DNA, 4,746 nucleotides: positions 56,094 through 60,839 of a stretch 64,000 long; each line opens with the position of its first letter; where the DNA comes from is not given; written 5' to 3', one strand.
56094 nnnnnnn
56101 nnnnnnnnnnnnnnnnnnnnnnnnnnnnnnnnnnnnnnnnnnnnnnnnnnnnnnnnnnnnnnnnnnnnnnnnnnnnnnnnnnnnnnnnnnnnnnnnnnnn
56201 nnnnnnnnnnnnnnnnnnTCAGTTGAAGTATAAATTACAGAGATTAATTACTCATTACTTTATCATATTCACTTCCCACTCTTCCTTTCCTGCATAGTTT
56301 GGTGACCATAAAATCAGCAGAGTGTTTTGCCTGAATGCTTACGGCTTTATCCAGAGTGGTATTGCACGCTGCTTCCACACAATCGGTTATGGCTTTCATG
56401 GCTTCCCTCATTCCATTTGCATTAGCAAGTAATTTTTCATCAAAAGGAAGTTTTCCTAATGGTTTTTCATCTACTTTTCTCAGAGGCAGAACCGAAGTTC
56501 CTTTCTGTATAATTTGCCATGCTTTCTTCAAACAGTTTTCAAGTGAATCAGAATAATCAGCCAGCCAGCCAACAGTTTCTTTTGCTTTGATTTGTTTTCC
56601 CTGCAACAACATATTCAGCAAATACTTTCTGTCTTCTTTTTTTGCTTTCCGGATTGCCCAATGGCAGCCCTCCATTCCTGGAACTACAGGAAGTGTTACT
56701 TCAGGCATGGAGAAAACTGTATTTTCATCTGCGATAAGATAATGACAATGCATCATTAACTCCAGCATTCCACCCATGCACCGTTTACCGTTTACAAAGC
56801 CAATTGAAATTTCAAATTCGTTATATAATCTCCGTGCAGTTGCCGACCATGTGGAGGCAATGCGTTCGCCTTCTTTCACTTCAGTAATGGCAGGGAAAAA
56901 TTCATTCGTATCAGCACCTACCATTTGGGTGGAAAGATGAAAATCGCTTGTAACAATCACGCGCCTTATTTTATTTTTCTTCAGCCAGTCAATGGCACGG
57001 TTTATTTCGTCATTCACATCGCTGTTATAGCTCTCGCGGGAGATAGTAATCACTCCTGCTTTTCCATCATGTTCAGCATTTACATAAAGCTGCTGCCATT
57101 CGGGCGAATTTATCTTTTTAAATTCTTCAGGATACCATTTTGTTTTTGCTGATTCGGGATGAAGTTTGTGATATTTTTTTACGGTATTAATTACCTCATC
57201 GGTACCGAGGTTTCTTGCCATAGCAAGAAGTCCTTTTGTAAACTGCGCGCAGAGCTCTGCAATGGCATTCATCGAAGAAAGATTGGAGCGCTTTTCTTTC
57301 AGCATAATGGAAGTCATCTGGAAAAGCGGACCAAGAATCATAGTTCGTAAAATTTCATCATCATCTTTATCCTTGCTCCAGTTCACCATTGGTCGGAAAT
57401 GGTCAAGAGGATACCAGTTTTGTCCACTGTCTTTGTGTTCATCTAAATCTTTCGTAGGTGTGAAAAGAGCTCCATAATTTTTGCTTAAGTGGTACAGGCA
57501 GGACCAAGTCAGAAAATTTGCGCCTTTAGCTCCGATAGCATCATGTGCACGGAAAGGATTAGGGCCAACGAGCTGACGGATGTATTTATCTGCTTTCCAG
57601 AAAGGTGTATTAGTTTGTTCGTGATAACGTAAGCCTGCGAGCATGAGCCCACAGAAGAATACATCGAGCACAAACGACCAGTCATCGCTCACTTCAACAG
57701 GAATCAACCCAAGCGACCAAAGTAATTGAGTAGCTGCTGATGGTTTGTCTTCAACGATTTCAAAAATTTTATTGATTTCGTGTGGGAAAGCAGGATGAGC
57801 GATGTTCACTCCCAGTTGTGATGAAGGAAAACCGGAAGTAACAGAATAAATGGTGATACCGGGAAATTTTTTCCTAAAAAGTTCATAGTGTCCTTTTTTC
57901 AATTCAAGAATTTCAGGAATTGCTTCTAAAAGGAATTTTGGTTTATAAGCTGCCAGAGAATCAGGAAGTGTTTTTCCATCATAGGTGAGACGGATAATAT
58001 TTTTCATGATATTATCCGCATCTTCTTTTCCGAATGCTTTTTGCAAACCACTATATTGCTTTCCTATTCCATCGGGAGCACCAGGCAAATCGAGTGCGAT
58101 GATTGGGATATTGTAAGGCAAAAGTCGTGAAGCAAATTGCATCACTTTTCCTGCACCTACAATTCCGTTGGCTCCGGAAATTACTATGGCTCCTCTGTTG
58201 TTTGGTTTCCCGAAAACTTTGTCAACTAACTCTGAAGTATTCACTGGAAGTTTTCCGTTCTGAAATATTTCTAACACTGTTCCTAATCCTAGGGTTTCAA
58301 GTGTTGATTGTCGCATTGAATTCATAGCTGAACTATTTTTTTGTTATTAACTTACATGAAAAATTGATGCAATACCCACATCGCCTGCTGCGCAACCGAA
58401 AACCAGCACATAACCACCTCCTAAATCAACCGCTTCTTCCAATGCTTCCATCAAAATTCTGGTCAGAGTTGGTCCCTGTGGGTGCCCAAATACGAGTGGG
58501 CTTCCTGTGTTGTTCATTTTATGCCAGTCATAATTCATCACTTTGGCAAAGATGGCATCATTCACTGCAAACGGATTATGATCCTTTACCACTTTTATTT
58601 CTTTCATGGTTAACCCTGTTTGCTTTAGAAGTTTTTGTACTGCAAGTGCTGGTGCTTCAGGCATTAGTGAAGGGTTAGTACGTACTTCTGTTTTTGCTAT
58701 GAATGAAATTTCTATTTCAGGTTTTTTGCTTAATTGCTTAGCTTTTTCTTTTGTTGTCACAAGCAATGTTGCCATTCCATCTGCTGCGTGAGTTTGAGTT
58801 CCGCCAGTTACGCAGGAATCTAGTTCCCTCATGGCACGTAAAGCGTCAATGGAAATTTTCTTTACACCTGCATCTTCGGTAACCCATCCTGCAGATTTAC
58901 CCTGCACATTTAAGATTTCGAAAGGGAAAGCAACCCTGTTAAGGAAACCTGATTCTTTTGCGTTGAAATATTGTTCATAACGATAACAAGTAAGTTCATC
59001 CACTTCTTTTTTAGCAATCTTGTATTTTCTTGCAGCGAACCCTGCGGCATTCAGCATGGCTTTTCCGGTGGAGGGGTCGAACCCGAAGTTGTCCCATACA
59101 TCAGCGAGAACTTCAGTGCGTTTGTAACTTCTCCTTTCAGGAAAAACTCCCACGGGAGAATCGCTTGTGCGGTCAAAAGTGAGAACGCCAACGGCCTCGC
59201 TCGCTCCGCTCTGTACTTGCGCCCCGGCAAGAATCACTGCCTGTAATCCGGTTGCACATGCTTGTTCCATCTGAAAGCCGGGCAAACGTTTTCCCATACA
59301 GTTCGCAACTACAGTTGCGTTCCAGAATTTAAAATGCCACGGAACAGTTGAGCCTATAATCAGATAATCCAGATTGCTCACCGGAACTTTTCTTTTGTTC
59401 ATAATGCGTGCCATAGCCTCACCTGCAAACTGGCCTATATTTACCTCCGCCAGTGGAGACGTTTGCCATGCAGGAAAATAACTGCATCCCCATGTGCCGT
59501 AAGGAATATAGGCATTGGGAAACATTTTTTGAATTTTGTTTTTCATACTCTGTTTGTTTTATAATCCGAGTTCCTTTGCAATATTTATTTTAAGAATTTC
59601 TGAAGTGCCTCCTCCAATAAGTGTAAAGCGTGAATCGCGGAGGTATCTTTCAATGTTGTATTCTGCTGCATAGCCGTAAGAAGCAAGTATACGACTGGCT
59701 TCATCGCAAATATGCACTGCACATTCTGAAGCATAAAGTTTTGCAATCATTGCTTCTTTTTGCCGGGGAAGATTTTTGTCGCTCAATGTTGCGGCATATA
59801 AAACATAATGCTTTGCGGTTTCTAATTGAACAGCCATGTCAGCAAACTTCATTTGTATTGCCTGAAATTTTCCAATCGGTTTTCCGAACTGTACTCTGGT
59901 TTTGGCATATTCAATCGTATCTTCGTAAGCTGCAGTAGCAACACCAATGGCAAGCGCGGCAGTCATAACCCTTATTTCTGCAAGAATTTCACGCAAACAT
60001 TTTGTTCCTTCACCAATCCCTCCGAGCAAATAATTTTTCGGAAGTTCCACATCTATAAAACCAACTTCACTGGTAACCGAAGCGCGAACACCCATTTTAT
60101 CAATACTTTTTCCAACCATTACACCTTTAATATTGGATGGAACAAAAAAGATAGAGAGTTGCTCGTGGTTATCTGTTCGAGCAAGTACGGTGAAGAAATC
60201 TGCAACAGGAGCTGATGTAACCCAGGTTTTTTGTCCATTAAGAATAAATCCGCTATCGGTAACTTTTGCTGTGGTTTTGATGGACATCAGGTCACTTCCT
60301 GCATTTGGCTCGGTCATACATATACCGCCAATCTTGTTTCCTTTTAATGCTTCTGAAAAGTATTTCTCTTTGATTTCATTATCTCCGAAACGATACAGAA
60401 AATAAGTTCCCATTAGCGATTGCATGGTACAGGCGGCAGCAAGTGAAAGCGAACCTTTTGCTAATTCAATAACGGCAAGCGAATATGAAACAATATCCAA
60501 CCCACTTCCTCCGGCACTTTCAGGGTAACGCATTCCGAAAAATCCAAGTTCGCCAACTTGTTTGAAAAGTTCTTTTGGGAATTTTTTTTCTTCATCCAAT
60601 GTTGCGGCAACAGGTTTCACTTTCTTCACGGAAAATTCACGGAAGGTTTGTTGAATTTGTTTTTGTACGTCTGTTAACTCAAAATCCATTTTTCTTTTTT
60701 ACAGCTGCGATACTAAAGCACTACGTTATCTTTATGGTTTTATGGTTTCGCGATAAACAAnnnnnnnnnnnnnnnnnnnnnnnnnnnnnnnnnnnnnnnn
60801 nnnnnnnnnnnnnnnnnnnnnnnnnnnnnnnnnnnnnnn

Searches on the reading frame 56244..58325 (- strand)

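Call 60: search_protein_families(library=pfam, proteins=[window:56244-58325:-], max_evalue=0.0001)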
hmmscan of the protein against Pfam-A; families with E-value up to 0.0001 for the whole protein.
window:56244-58325:- (693 aa): 2 families
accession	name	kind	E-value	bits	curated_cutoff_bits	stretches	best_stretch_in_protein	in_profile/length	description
PF00378.25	ECH_1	-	8.7e-10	38.8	27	1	430-587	13-167/251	Enoyl-CoA hydratase/isomerase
PF16113.10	ECH_2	-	1.3e-06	28.6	27.2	1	465-584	47-162/335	Enoyl-CoA hydratase/isomerase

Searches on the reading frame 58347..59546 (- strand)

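Call 60: search_protein_families(library=pfam, proteins=[window:58347-59546:-], max_evalue=0.0001)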
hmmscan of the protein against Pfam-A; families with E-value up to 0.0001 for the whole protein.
window:58347-59546:- (399 aa): 2 families
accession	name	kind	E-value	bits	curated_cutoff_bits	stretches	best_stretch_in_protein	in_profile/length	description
PF02803.24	Thiolase_C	-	1.4e-17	63.9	27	1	286-397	11-122/123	Thiolase, C-terminal domain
PF00108.29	Thiolase_N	-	6.2e-14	52.4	26.4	1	32-266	18-259/260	Thiolase, N-terminal domain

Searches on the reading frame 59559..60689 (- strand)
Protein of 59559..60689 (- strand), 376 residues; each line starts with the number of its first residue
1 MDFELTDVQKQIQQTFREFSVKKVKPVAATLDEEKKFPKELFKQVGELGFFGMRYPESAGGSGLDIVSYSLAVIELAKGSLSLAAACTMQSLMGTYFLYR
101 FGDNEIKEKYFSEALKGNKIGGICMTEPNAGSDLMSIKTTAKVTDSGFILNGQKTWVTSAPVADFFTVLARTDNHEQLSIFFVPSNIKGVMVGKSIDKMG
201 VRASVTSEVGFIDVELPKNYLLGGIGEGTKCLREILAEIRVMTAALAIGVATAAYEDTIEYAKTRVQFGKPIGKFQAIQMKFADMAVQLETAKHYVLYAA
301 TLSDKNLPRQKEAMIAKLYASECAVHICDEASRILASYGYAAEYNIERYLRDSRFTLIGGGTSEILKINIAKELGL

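Call 60: search_protein_families(library=pfam, proteins=[window:59559-60689:-], max_evalue=0.0001)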
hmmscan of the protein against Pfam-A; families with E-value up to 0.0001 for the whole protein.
window:59559-60689:- (376 aa): 4 families
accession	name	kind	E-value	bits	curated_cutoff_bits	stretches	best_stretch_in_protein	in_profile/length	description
PF00441.29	Acyl-CoA_dh_1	-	3.2e-41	141.4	22.4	1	226-374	1-149/150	Acyl-CoA dehydrogenase, C-terminal domain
PF02771.21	Acyl-CoA_dh_N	-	6.1e-30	104.3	22.9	1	6-117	1-112/113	Acyl-CoA dehydrogenase, N-terminal domain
PF02770.24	Acyl-CoA_dh_M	-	2.4e-25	88.9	33.3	1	123-214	2-97/97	Acyl-CoA dehydrogenase, middle domain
PF08028.16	Acyl-CoA_dh_2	-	9.1e-18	65.3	22.7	1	242-353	2-123/134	Acyl-CoA dehydrogenase, C-terminal domain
